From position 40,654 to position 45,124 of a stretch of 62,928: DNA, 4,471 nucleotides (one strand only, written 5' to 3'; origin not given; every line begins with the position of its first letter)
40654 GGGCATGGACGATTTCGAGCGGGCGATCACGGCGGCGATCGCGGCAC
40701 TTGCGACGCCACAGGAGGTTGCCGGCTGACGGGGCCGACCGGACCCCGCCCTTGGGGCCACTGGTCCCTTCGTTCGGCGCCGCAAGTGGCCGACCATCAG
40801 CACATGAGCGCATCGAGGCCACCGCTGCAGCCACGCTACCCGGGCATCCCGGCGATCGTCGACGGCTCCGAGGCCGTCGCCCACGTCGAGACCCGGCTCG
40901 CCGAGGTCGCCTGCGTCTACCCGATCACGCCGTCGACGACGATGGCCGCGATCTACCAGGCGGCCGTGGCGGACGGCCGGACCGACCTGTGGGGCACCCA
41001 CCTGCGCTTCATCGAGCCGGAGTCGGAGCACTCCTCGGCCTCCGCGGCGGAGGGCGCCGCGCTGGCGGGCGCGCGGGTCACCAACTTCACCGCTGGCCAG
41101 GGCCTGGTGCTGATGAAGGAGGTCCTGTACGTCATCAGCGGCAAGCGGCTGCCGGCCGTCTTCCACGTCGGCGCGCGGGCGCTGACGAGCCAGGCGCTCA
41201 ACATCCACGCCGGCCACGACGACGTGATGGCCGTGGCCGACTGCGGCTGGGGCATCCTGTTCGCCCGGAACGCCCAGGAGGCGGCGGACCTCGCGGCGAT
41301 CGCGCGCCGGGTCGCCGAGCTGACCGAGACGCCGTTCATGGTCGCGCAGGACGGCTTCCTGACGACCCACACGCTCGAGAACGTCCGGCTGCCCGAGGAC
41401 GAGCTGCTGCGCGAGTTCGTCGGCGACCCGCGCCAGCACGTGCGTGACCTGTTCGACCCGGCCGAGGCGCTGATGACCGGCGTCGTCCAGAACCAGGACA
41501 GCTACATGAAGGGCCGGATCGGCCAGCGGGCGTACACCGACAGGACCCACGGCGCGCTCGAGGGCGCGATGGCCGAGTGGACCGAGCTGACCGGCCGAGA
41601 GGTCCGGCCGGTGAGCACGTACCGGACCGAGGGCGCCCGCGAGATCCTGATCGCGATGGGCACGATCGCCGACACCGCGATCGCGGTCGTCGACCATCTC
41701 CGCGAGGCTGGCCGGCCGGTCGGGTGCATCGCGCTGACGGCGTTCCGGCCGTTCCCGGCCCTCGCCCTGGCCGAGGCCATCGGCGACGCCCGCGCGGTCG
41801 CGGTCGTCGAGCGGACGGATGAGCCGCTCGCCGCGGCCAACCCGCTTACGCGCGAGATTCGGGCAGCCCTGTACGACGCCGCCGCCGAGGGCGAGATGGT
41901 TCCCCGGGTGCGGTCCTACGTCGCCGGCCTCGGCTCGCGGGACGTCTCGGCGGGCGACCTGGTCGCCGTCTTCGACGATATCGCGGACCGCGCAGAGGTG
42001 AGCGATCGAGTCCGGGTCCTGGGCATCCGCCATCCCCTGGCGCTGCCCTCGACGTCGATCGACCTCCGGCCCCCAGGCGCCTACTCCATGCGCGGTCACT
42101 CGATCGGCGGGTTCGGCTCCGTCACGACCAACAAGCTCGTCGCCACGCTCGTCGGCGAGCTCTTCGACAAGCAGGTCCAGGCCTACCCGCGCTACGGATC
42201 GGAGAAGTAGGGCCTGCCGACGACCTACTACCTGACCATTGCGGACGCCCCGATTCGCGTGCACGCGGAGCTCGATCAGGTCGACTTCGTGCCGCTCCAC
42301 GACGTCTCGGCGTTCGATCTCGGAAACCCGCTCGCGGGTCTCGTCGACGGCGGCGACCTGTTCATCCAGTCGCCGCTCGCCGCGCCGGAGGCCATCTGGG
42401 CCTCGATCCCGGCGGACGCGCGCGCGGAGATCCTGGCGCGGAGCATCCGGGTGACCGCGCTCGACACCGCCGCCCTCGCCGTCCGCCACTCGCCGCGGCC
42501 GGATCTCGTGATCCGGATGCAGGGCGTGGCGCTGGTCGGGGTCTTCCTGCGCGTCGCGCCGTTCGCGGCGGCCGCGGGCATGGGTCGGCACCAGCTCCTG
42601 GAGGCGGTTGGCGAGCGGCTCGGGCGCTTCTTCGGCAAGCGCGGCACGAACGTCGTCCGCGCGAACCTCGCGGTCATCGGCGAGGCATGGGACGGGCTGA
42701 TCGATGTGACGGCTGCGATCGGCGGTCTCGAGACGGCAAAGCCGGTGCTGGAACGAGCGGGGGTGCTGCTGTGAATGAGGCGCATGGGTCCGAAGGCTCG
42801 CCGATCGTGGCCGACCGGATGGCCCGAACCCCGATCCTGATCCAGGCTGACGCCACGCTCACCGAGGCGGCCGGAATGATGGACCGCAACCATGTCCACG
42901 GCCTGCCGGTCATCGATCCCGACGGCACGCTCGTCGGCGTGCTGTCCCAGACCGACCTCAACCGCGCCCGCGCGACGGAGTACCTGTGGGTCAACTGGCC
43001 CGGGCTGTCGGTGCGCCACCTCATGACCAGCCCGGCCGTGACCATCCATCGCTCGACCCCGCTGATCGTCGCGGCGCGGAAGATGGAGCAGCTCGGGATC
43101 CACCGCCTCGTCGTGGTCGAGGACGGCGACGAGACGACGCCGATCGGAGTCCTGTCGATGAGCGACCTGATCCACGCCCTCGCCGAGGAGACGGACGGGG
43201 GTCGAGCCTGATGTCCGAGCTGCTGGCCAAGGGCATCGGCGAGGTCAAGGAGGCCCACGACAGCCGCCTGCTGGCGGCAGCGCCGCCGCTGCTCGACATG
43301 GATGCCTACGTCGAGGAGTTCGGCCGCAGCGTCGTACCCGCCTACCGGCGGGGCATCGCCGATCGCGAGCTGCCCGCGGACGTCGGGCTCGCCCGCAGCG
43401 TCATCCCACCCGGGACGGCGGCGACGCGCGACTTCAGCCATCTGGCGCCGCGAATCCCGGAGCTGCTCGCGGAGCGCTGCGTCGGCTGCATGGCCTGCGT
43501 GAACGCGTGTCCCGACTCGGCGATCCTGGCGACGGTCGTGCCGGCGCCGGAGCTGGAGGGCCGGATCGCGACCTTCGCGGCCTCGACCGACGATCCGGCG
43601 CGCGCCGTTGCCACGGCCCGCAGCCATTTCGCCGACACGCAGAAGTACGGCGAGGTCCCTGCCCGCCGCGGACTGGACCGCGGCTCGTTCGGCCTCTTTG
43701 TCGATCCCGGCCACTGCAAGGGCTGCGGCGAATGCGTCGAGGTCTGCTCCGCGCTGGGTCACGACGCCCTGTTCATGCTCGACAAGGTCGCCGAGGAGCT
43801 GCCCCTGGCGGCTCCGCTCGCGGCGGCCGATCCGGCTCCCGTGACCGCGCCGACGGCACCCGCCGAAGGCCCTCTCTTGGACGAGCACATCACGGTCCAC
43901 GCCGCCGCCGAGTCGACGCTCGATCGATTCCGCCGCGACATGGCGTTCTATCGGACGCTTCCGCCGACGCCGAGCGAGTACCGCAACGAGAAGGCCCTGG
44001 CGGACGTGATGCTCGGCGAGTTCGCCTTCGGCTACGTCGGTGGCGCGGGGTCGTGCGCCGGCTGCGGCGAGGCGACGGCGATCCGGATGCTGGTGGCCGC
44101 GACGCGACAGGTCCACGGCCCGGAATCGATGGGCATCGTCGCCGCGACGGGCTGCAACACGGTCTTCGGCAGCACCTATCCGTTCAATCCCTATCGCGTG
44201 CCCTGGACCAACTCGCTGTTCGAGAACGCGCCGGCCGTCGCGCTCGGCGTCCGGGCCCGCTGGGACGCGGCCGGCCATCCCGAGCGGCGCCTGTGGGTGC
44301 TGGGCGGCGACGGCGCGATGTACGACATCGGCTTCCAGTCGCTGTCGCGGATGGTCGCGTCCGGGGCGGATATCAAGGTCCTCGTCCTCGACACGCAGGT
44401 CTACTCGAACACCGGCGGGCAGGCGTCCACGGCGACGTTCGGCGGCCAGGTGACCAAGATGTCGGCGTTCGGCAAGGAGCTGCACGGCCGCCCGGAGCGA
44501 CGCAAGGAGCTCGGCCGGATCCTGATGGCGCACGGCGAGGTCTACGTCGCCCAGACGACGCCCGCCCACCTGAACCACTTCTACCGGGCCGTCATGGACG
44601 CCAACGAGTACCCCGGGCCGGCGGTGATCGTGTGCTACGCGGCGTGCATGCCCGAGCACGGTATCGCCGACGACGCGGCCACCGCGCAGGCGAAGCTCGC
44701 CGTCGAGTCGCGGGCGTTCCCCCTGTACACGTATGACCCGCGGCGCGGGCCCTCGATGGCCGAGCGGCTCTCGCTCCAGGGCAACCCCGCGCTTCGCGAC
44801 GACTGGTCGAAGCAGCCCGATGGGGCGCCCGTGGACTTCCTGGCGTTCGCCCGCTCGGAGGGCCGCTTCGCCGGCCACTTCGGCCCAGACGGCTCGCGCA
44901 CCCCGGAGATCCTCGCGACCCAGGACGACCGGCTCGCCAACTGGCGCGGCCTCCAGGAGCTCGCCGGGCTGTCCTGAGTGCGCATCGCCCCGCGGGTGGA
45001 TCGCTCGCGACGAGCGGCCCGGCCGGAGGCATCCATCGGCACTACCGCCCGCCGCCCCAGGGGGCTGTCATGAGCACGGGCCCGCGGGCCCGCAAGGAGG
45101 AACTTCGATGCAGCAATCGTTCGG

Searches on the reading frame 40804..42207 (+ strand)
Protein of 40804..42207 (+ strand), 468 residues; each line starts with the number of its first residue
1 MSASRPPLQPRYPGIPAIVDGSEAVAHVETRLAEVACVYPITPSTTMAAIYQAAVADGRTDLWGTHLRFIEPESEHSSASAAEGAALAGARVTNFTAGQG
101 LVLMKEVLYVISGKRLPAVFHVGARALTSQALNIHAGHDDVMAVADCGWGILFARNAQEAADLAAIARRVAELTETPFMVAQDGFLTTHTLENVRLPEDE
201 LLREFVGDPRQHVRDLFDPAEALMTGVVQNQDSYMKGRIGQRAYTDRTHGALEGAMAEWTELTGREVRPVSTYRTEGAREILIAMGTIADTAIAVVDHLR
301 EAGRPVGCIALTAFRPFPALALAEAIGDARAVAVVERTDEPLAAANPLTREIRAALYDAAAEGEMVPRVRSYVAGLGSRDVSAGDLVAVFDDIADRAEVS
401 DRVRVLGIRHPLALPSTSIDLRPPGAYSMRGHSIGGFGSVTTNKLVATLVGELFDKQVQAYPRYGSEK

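Call 15: search_protein_families(library=pfam, proteins=[window:40804-42207:+], max_evalue=0.01)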
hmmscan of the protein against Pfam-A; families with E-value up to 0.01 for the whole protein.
window:40804-42207:+ (468 aa): 4 families
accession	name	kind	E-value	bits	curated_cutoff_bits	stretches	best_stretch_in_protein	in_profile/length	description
PF01855.24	POR_N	-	8.5e-61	206.1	27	1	33-249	7-223/231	Pyruvate flavodoxin/ferredoxin oxidoreductase, thiamine diP-bdg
PF17147.9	PFOR_II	-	6.5e-18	65.4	27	1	280-385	3-101/102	Pyruvate:ferredoxin oxidoreductase core domain II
PF02780.25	Transketolase_C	-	0.0012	19.2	25.9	1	275-338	7-70/124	Transketolase, C-terminal domain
PF00702.32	Hydrolase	-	0.0013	19.5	26.4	0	236-356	53-164/191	haloacid dehalogenase-like hydrolase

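Call 19: search_protein_families(library=ncbifam, proteins=[window:40804-42207:+], max_evalue=0.001)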
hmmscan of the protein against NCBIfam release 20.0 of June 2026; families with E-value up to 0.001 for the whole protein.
window:40804-42207:+ (468 aa): 12 families
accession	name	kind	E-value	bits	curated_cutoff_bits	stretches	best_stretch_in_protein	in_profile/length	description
TIGR02176.1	pyruv_ox_red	equivalog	2e-91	307.5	911.35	1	18-468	3-455/1167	pyruvate:ferredoxin (flavodoxin) oxidoreductase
NF040682.1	PorA_Arch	equivalog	3e-83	279.9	550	1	18-409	5-386/387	pyruvate synthase subunit PorA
NF007201.0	PRK09622.1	equivalog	1.6e-72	244.7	590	1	20-401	14-386/405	2-oxoacid:ferredoxin oxidoreductase subunit alpha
NF006233.0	PRK08367.1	equivalog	3.9e-69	233.4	625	1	17-404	5-385/394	pyruvate ferredoxin oxidoreductase subunit alpha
NF045764.1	PhenlGlyoxDHPadG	equivalog_domain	1.4e-51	175.3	700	1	18-395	4-381/398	NADH-dependent phenylglyoxylate dehydrogenase subunit alpha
NF006232.0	PRK08366.1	equivalog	6.3e-49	166.6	646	1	17-395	8-376/394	2-ketoisovalerate ferredoxin oxidoreductase subunit alpha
NF045791.1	OxalOxredalpha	equivalog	4.8e-44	151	500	1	19-395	7-377/395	oxalate oxidoreductase subunit alpha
NF006412.0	PRK08659.1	equivalog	3.7e-21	75.7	411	1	34-336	24-333/378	2-oxoacid:acceptor oxidoreductase subunit alpha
NF005507.0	PRK07119.1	subfamily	1.2e-20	73.7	399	1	18-338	6-307/352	3-methyl-2-oxobutanoate dehydrogenase subunit VorB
TIGR03710.1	OAFO_sf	subfamily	4.5e-19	68.4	482.75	1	18-338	195-523/561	2-oxoacid:acceptor oxidoreductase subunit alpha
NF041170.1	Oxoac_fdxalpha_Archa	equivalog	5.7e-12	44.8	800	1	34-150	254-374/636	2-oxoacid:ferredoxin oxidoreductase subunit alpha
NF007206.0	PRK09627.1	equivalog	4.1e-08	32.6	579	1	34-336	22-333/375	2-oxoglutarate synthase subunit alpha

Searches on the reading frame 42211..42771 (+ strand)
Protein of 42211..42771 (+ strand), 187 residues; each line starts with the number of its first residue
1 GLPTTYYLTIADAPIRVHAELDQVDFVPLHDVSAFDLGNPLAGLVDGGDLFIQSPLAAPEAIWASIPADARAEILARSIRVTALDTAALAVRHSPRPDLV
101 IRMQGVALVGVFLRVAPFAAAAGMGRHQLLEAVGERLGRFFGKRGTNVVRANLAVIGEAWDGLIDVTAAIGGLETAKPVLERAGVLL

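Call 15: search_protein_families(library=pfam, proteins=[window:42211-42771:+], max_evalue=0.01)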
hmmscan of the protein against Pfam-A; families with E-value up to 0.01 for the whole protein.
window:42211-42771:+ (187 aa): 1 family
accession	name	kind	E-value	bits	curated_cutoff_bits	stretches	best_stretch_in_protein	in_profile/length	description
PF01558.24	POR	-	3.6e-13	50.5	27.4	1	1-159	35-171/173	Pyruvate ferredoxin/flavodoxin oxidoreductase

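Call 19: search_protein_families(library=ncbifam, proteins=[window:42211-42771:+], max_evalue=0.001)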
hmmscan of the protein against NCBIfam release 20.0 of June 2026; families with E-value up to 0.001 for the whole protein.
window:42211-42771:+ (187 aa): 1 family
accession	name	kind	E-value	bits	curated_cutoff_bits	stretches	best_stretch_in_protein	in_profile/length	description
TIGR02176.1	pyruv_ox_red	equivalog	3.9e-08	31.6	911.35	1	4-167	460-612/1167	pyruvate:ferredoxin (flavodoxin) oxidoreductase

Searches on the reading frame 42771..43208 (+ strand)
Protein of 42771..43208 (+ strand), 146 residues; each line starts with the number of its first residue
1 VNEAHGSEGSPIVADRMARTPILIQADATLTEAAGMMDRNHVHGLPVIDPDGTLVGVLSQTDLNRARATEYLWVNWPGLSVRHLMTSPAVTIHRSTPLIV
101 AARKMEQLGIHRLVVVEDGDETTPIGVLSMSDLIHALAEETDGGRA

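Call 15: search_protein_families(library=pfam, proteins=[window:42771-43208:+], max_evalue=0.01)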
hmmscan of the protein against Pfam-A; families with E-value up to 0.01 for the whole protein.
window:42771-43208:+ (146 aa): 1 family
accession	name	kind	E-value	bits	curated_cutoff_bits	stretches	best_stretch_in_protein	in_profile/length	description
PF00571.33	CBS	-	1.9e-28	99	24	2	81-138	1-56/57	CBS domain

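Call 19: search_protein_families(library=ncbifam, proteins=[window:42771-43208:+], max_evalue=0.001)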
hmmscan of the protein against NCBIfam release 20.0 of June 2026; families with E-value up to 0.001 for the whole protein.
window:42771-43208:+ (146 aa): 21 families
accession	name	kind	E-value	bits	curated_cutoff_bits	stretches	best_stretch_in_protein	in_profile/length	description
NF011445.0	PRK14869.2-1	equivalog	1.3e-09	37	483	1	10-62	67-119/548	putative manganese-dependent inorganic diphosphatase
NF011447.0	PRK14869.2-3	equivalog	3.5e-09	35.8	522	1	13-70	70-127/540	putative manganese-dependent inorganic diphosphatase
NF011442.0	PRK14869.1-4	equivalog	1.2e-08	33.9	400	1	11-67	70-126/543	putative manganese-dependent inorganic diphosphatase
TIGR00393.1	kpsF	subfamily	1.7e-08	34.4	203.7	1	13-58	222-267/268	KpsF/GutQ family sugar-phosphate isomerase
NF011446.0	PRK14869.2-2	equivalog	5.5e-08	31.7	601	1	8-65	73-130/576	putative manganese-dependent inorganic diphosphatase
TIGR01302.1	IMP_dehydrog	equivalog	6.6e-08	31.9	481.5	1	16-136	85-199/450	IMP dehydrogenase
NF053603.1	HhpR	exception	2.5e-07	30.2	520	0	13-64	224-275/282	CBS domain-containing high hydrostatic pressure regulator HhpR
NF041552.1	TF_PrdR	equivalog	2.7e-07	29.3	795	1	12-137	7-125/577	sigma-54 dependent transcriptional regulator PrdR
NF053704.1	TransRegCcpNBacil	equivalog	5.8e-07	29.1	260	1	16-136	79-201/208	transcriptional regulator CcpN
NF011441.0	PRK14869.1-3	equivalog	6.5e-07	28.3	753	1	24-66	81-123/548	putative manganese-dependent inorganic diphosphatase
NF011443.0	PRK14869.1-5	equivalog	6.7e-07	28.1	335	1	13-66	71-124/546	putative manganese-dependent inorganic diphosphatase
NF011440.0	PRK14869.1-2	equivalog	8.5e-07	28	746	0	17-66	73-122/541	putative manganese-dependent inorganic diphosphatase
TIGR01186.1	proV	subfamily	1.8e-06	27.3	326.6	1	13-143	244-363/363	betaine/proline/choline family ABC transporter ATP-binding protein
NF053863.1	DS11_antiphage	equivalog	2.3e-06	27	260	1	19-136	83-191/305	CBS domain-containing anti-phage protein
NF002505.0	PRK01862.1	equivalog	3.8e-06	25.8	482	1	17-139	453-572/577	ClcB-like voltage-gated chloride channel protein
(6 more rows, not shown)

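Call 65: search_solved_structures(query=window:42771-43208:+, max_evalue=1e-8)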
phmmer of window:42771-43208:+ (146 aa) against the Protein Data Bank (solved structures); distinct sequences matched with E-value up to 1e-8: 20.
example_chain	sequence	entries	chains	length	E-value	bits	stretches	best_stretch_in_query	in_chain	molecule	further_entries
9zni_6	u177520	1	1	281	1.6e-18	70.5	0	17-143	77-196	CBS domain-containing protein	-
5awe_A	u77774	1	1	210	2e-15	60.5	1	12-138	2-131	Putative acetoin utilization protein, acetoin dehydrogenase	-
2yzq_A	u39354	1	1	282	1.3e-12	51.3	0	17-136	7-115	Putative uncharacterized protein PH1780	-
4gqw_A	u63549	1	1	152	3.4e-11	46.8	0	10-66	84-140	CBS domain-containing protein CBSX1, chloroplastic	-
4gqv_A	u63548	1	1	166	1.9e-10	44.3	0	10-66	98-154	CBS domain-containing protein CBSX1, chloroplastic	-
3kpc_A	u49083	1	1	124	2.7e-10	43.8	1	12-130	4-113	Uncharacterized protein MJ0100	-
4gqy_A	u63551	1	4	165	2.9e-10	43.7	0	11-66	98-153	CBS domain-containing protein CBSX2, chloroplastic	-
3kpb_A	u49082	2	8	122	3.2e-10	43.6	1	12-133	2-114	Uncharacterized protein MJ0100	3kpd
3sl7_A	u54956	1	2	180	3.3e-10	43.6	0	11-66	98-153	CBS domain-containing protein CBSX2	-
4esy_A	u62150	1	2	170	8e-10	42.3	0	68-138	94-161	CBS domain containing membrane protein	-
4rer_G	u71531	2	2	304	1.1e-09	41.9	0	28-138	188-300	5'-AMP-activated protein kinase subunit gamma-1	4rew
7jhg_G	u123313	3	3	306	1.1e-09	41.8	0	28-138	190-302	5'-AMP-activated protein kinase subunit gamma-1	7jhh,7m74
7jij_G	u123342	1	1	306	1.1e-09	41.8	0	28-138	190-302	5'-AMP-activated protein kinase subunit gamma-1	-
4cfe_E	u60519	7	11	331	1.1e-09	41.8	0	28-138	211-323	5'-AMP-ACTIVATED PROTEIN KINASE SUBUNIT GAMMA-1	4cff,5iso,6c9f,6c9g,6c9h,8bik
4zhx_E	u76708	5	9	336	1.2e-09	41.7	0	28-138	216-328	5'-AMP-activated protein kinase subunit gamma-1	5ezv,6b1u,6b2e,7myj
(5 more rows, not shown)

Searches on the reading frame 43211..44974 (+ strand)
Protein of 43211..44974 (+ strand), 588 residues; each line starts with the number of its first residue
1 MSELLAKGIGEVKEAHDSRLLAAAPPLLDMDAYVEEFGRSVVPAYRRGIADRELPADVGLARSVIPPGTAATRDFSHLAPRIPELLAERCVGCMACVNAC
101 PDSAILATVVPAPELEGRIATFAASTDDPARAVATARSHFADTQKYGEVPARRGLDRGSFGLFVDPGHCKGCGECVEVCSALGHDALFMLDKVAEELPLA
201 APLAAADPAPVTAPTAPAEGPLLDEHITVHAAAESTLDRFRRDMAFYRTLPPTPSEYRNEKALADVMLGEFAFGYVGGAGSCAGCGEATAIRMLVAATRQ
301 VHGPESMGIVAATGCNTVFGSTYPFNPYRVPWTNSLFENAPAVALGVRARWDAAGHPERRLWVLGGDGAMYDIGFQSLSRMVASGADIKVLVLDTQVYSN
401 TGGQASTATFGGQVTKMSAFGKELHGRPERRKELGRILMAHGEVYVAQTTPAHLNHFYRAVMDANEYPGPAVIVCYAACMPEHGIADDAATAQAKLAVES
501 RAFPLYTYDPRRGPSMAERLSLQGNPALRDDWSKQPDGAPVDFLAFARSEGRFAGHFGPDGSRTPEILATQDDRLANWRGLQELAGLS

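Call 15: search_protein_families(library=pfam, proteins=[window:43211-44974:+], max_evalue=0.01)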
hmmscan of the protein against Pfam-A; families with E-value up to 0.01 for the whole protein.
window:43211-44974:+ (588 aa): 12 families
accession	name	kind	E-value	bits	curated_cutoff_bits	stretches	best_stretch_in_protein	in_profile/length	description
PF02775.26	TPP_enzyme_C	-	9.5e-15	55.1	21.9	1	313-475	2-151/151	Thiamine pyrophosphate enzyme, C-terminal TPP binding domain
PF00037.32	Fer4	-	2.8e-08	33.7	21.1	2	87-105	5-23/24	4Fe-4S binding domain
PF13187.11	Fer4_9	-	6.9e-08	32.8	27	1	82-105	34-52/52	4Fe-4S dicluster domain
PF12838.12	Fer4_7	-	4.6e-07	30.6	27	1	89-180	1-49/52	4Fe-4S dicluster domain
PF12797.12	Fer4_2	-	8.7e-07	29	24.5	2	83-101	3-21/22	4Fe-4S binding domain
PF13183.11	Fer4_8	-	3.8e-06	27.8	27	1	87-180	2-65/68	4Fe-4S dicluster domain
PF12837.12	Fer4_6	-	1.4e-05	25.3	25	2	87-105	6-24/24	4Fe-4S binding domain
PF13484.11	Fer4_16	-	1.6e-05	26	30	1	89-110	1-21/66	4Fe-4S double cluster binding domain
PF14697.11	Fer4_21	-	8.4e-05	23.1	35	1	87-103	38-55/59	4Fe-4S dicluster domain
PF13237.11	Fer4_10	-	0.00035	20.9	25.5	1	87-179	6-52/53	4Fe-4S dicluster domain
PF12800.12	Fer4_4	-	0.00056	20.5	24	1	88-101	2-15/17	4Fe-4S binding domain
PF13459.11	Fer4_15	-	0.0075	17.4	22.4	0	163-191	2-25/66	4Fe-4S single cluster domain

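Call 19: search_protein_families(library=ncbifam, proteins=[window:43211-44974:+], max_evalue=0.001)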
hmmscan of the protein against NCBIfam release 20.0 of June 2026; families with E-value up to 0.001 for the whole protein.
window:43211-44974:+ (588 aa): 29 families (the best 25 are shown)
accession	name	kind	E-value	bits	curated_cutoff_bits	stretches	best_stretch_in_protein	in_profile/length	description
TIGR02176.1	pyruv_ox_red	equivalog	6.1e-58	196.6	911.35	3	359-516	954-1108/1167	pyruvate:ferredoxin (flavodoxin) oxidoreductase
NF008819.1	PRK11865.1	equivalog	9.6e-46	156.4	405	1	276-509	15-242/300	pyruvate synthase subunit PorB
NF008818.0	PRK11864.1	subfamily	2e-35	122.4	405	1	277-509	16-238/300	3-methyl-2-oxobutanoate dehydrogenase subunit beta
NF045766.1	PhenlGlyoxDHPadI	equivalog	4.2e-28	98.3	700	1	275-517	152-392/443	NADH-dependent phenylglyoxylate dehydrogenase subunit beta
NF045792.1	OxalOxredbeta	equivalog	4.1e-27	95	590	1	275-509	17-255/311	oxalate oxidoreductase subunit beta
NF008820.0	PRK11866.1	equivalog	1e-11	44.8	402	1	282-479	18-201/287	2-oxoacid ferredoxin oxidoreductase subunit beta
TIGR02177.1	PorB_KorB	subfamily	5.5e-11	42.5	261.9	1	282-480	4-188/286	2-oxoacid:acceptor oxidoreductase, beta subunit, pyruvate/2-ketoisovalerate family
NF041171.1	Oxoac_fdxbeta_Archa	equivalog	4.9e-09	35.9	423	1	282-480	6-190/296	2-oxoacid:ferredoxin oxidoreductase subunit beta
TIGR03336.1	IOR_alpha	equivalog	5.3e-09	34.9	650.9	1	356-496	419-545/595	indolepyruvate ferredoxin oxidoreductase subunit alpha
NF008821.0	PRK11869.1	equivalog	5.6e-08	32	438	1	282-477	17-198/286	2-oxoacid ferredoxin oxidoreductase subunit beta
TIGR02179.1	PorD_KorD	subfamily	9.2e-08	32.1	60.05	0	83-107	20-44/78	2-oxoacid:acceptor oxidoreductase, delta subunit, pyruvate/2-ketoisovalerate family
NF007204.0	PRK09625.1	equivalog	1.1e-07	31.9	125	1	164-194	86-115/133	pyruvate flavodoxin oxidoreductase subunit delta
NF040684.1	PorD_Arch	equivalog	1.3e-06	28.4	120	0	67-106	11-50/85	pyruvate synthase subunit PorD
NF007205.0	PRK09626.1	equivalog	2.2e-06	27.6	93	0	86-106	52-72/105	2-oxoglutarate-acceptor oxidoreductase subunit OorD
NF007207.0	PRK09628.1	equivalog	2.3e-05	24.1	364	1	282-497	19-220/277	2-oxoglutarate ferredoxin oxidoreductase subunit beta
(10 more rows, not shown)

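Call 68: search_solved_structures(query=window:43211-44974:+, max_evalue=1e-10)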
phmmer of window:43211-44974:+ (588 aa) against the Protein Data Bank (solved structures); distinct sequences matched with E-value up to 1e-10: 5.
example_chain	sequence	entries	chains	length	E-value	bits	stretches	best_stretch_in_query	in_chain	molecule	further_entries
7plm_A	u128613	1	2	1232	2.5e-45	158.6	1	357-554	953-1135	Pyruvate:ferredoxin oxidoreductase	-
1b0p_A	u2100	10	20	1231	2.5e-45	158.6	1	357-554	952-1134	PROTEIN (PYRUVATE-FERREDOXIN OXIDOREDUCTASE) | Pyruvate-Ferredoxin Oxidoreductase | PYRUVATE FERREDOXIN OXIDOREDUCTASE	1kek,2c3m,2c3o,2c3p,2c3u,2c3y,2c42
6cin_A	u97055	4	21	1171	5.1e-43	151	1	358-512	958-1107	PYRUVATE-FERREDOXIN OXIDOREDUCTASE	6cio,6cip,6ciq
9bt4_C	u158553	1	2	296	1e-35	126.9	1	278-509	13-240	Pyruvate:Ferredoxin Oxidoreductase, subunit beta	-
5c4i_C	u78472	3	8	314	1.7e-25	93.2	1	275-509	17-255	Oxalate oxidoreductase subunit beta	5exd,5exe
